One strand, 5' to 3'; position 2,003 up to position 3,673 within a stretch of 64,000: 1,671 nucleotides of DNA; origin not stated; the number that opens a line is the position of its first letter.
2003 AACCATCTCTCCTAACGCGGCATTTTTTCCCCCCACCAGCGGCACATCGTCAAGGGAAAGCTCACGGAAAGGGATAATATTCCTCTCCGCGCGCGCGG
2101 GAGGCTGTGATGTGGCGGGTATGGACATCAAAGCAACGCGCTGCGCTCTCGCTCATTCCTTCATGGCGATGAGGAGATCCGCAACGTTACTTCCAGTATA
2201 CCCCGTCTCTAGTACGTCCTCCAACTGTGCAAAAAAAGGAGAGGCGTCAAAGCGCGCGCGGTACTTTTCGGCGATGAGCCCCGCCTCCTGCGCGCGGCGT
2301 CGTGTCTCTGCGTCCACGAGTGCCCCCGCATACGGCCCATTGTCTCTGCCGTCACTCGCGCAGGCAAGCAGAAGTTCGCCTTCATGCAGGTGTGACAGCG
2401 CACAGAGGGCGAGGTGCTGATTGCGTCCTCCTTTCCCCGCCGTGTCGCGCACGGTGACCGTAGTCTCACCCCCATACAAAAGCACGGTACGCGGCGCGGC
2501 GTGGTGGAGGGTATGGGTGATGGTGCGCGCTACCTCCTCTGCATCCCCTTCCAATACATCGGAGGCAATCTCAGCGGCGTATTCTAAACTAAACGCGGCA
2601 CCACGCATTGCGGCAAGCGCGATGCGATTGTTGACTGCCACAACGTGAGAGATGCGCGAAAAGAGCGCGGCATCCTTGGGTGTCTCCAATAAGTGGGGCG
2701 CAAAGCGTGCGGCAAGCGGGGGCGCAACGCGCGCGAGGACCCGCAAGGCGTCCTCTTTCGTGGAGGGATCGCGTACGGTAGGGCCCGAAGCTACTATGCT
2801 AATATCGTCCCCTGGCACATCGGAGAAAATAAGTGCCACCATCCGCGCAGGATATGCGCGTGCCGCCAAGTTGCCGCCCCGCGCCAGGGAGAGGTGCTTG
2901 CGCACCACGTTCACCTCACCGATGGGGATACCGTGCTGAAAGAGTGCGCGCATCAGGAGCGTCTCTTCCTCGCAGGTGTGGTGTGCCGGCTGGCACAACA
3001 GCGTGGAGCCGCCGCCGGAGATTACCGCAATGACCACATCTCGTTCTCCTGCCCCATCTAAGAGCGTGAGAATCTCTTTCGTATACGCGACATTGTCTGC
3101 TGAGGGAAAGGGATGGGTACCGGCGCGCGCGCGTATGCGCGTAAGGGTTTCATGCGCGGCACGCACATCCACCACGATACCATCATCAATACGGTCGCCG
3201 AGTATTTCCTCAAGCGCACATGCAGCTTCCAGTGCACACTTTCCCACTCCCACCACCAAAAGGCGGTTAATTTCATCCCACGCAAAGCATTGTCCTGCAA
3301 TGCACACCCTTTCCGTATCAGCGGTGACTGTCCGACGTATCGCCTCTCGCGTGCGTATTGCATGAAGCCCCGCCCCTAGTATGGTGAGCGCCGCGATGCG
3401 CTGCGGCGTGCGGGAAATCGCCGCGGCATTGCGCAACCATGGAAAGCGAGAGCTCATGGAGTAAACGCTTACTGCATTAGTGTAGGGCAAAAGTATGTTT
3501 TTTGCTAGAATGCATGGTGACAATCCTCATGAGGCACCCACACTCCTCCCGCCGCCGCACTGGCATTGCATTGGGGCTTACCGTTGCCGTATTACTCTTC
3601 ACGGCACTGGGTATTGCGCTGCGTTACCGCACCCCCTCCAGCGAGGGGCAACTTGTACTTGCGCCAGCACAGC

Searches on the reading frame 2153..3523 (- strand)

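Call 68: search_protein_families(library=pfam, proteins=[window:2153-3523:-], max_evalue=0.001)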
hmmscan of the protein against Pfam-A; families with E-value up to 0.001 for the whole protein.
window:2153-3523:- (456 aa): 2 families
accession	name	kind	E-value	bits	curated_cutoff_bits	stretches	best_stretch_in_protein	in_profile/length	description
PF13660.11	DUF4147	-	7.2e-60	202.8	23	1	45-267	2-221/234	Domain of unknown function (DUF4147)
PF05161.18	MOFRL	-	3e-26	92.1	28.3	1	347-449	2-106/106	MOFRL family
